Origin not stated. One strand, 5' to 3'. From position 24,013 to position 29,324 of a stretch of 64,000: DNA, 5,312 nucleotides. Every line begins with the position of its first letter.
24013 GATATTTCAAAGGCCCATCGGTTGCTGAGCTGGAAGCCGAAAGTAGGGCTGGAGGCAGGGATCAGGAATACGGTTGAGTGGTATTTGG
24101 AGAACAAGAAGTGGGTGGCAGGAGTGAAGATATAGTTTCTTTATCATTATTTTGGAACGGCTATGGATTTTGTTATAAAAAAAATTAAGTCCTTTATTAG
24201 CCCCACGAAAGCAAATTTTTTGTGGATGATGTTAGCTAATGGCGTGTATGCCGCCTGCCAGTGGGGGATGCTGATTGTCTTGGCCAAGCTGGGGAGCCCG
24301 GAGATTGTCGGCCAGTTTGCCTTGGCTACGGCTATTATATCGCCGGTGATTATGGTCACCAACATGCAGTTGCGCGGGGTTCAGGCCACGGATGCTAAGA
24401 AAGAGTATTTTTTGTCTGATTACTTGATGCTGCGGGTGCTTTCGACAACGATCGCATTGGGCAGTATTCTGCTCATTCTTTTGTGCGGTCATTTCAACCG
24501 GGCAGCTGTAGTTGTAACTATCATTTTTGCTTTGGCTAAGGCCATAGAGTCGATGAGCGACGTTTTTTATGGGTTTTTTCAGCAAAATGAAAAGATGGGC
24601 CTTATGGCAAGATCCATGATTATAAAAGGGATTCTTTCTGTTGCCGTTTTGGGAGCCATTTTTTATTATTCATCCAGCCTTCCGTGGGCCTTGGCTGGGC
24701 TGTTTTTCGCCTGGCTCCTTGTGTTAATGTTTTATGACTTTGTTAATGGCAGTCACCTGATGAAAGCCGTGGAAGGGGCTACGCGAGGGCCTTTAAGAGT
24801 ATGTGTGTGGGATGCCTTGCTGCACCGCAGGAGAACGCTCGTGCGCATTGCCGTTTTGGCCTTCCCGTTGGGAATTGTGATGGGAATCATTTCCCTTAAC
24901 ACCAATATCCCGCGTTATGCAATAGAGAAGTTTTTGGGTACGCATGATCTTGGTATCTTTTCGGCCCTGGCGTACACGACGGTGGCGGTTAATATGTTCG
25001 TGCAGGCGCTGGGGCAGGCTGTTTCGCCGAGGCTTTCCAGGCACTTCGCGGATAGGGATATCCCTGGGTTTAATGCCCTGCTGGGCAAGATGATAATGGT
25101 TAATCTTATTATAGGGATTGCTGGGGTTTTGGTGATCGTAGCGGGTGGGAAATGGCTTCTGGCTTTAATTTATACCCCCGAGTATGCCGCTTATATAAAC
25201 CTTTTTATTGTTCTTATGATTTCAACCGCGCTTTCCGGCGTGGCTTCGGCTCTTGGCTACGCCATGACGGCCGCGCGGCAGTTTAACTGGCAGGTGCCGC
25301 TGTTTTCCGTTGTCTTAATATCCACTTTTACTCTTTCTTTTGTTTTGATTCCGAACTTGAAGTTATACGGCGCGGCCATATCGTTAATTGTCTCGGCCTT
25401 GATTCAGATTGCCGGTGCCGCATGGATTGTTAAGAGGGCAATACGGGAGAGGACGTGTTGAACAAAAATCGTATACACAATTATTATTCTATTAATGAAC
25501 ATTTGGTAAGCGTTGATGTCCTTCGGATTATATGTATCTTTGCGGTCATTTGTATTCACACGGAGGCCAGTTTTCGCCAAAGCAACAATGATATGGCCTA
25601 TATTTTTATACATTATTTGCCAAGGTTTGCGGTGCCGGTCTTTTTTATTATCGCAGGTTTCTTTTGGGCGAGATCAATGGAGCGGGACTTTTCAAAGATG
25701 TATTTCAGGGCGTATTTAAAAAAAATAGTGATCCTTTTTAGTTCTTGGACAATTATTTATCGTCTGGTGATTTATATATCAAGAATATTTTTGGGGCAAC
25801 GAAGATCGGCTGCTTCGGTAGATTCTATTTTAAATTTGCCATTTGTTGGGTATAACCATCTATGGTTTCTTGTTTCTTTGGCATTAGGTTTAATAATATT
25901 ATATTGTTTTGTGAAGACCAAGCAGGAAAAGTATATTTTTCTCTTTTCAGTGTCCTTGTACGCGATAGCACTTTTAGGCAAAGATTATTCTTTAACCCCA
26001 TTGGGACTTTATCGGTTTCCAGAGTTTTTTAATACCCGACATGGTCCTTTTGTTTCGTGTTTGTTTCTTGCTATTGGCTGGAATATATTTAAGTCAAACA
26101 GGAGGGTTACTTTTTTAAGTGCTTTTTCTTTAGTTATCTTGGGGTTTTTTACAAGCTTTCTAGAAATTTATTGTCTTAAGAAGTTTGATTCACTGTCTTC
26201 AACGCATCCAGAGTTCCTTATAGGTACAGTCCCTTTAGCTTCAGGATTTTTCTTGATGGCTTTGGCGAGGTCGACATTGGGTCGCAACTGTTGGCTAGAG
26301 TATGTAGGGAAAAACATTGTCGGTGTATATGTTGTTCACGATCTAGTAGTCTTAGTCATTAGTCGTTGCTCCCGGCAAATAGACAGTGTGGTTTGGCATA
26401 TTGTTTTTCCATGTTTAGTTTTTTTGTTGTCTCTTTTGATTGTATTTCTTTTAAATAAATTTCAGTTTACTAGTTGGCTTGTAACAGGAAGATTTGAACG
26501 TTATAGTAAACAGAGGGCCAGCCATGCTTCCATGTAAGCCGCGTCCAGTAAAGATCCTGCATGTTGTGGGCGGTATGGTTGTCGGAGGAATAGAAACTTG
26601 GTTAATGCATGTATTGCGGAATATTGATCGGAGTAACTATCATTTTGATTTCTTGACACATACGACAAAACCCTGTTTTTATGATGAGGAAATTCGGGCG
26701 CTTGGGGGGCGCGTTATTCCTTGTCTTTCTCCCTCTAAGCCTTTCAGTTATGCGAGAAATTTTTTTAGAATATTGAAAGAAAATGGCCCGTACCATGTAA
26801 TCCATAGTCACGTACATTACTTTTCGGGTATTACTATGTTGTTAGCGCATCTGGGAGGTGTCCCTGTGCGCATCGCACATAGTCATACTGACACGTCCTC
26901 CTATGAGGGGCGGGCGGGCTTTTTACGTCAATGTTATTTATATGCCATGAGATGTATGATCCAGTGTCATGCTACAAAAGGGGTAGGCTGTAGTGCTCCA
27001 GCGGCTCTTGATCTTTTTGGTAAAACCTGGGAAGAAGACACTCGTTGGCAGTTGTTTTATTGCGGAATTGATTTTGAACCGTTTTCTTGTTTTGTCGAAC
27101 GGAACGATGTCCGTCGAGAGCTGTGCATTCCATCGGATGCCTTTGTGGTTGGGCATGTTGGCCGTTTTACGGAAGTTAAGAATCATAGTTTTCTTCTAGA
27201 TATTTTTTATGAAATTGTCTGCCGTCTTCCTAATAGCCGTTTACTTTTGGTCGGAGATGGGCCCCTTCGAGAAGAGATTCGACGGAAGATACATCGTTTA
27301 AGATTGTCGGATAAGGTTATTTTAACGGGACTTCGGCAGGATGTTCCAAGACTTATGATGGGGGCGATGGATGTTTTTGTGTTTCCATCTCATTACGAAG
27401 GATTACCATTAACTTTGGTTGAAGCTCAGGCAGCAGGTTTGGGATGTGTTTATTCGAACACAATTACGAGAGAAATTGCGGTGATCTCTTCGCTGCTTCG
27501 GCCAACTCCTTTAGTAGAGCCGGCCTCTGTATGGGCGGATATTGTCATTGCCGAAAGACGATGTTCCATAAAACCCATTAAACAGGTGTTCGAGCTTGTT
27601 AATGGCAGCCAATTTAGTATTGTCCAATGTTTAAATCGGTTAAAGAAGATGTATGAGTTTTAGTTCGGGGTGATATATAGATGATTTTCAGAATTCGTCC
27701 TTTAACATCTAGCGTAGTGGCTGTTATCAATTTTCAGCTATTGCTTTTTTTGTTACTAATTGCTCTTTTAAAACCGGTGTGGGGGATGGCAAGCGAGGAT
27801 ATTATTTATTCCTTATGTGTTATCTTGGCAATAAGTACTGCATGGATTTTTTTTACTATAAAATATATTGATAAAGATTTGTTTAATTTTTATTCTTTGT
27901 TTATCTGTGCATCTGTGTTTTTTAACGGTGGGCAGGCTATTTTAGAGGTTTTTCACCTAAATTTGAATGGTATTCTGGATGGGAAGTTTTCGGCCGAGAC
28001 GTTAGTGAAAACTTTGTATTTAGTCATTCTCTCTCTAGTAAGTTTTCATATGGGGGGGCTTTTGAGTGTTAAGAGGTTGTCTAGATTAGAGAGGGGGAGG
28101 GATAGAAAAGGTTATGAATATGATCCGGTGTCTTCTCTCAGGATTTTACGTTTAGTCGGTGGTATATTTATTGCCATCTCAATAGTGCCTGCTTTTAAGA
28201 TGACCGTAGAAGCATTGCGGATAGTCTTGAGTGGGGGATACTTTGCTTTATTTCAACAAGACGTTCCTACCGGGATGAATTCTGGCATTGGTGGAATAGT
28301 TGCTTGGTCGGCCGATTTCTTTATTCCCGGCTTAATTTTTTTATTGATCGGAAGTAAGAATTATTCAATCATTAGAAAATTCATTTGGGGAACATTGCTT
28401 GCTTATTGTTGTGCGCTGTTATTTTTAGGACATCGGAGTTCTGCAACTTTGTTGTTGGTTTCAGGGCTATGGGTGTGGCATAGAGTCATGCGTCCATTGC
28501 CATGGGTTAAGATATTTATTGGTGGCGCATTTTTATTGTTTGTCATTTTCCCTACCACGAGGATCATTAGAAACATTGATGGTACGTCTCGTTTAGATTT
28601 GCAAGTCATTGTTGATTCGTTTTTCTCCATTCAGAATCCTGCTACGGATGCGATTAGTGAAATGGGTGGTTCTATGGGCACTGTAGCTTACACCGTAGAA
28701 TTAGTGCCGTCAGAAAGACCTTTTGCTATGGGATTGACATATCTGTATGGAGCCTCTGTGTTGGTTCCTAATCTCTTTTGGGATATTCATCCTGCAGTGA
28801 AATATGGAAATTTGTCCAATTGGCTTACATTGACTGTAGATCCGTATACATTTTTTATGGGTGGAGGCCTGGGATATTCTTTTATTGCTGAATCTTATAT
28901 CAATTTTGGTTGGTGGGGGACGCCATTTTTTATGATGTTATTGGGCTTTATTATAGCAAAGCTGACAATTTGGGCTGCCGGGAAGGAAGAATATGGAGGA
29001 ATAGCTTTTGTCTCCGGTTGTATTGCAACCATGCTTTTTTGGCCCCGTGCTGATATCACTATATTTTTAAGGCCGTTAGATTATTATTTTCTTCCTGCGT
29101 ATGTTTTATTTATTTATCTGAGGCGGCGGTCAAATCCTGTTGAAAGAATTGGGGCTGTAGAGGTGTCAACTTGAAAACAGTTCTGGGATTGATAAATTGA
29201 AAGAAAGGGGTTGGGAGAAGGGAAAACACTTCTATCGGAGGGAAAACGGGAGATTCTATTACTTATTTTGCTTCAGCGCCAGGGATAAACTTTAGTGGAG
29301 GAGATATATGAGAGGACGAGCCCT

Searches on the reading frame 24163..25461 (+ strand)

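Call 55: search_protein_families(library=pfam, proteins=[window:24163-25461:+], max_evalue=0.0001)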
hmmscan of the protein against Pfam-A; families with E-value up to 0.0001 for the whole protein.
window:24163-25461:+ (432 aa): 1 family
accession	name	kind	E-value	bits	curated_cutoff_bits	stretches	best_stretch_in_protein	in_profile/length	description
PF01943.22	Polysacc_synt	-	1.5e-14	54.6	28.2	1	17-293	3-272/274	Polysaccharide biosynthesis protein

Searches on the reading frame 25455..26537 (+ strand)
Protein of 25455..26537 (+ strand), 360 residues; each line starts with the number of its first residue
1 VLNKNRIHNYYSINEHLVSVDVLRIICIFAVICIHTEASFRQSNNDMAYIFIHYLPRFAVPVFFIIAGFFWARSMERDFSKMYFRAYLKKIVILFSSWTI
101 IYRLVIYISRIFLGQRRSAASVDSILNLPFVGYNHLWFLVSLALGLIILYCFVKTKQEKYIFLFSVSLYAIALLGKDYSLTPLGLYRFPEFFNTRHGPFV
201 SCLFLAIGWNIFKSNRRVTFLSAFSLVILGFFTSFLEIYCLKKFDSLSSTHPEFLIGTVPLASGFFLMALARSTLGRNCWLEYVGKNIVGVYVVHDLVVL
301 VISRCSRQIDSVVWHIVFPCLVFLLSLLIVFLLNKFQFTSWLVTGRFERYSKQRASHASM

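Call 55: search_protein_families(library=pfam, proteins=[window:25455-26537:+], max_evalue=0.0001)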
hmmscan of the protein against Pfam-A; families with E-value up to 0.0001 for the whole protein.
window:25455-26537:+ (360 aa): 1 family
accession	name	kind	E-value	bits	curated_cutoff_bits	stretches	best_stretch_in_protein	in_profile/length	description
PF01757.29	Acyl_transf_3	-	8.7e-24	84.6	31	1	18-333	2-324/326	Acyltransferase domain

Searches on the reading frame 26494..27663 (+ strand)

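Call 55: search_protein_families(library=pfam, proteins=[window:26494-27663:+], max_evalue=0.0001)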
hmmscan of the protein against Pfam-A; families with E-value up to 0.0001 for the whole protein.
window:26494-27663:+ (389 aa): 4 families
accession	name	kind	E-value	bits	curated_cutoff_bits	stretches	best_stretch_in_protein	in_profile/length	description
PF13692.12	Glyco_trans_1_4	-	1e-23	84.6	27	1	217-328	2-114/142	Glycosyl transferases group 1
PF00534.26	Glycos_transf_1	-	5.5e-22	78.5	26.4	1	204-323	3-124/172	Glycosyl transferases group 1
PF13439.12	Glyco_transf_4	-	1e-10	42.4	28.5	1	30-194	1-168/170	Glycosyltransferase Family 4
PF13579.12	Glyco_trans_4_4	-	2.3e-10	41.5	29.7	1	31-153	1-122/158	Glycosyl transferase 4-like domain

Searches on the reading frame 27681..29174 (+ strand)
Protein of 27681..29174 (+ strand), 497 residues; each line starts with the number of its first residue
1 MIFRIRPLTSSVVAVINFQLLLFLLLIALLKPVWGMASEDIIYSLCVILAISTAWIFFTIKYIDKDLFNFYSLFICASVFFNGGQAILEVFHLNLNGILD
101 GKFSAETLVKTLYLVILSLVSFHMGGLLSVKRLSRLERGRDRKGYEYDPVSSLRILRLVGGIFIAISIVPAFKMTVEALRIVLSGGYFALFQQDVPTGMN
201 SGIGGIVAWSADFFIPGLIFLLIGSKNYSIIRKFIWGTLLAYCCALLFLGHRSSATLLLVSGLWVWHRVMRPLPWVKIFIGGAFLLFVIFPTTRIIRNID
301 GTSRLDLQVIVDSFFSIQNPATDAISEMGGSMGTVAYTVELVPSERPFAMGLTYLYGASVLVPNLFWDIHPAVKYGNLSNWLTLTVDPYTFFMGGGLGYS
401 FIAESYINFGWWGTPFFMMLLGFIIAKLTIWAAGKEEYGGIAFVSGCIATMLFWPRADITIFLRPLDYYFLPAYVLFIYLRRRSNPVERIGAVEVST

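Call 55: search_protein_families(library=pfam, proteins=[window:27681-29174:+], max_evalue=0.0001)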
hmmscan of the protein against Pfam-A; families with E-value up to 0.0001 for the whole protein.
window:27681-29174:+ (497 aa): 1 family
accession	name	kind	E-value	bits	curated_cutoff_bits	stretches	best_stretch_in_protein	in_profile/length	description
PF14296.11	O-ag_pol_Wzy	-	1.2e-48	166.5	26.6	1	22-481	3-460/468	O-antigen polysaccharide polymerase Wzy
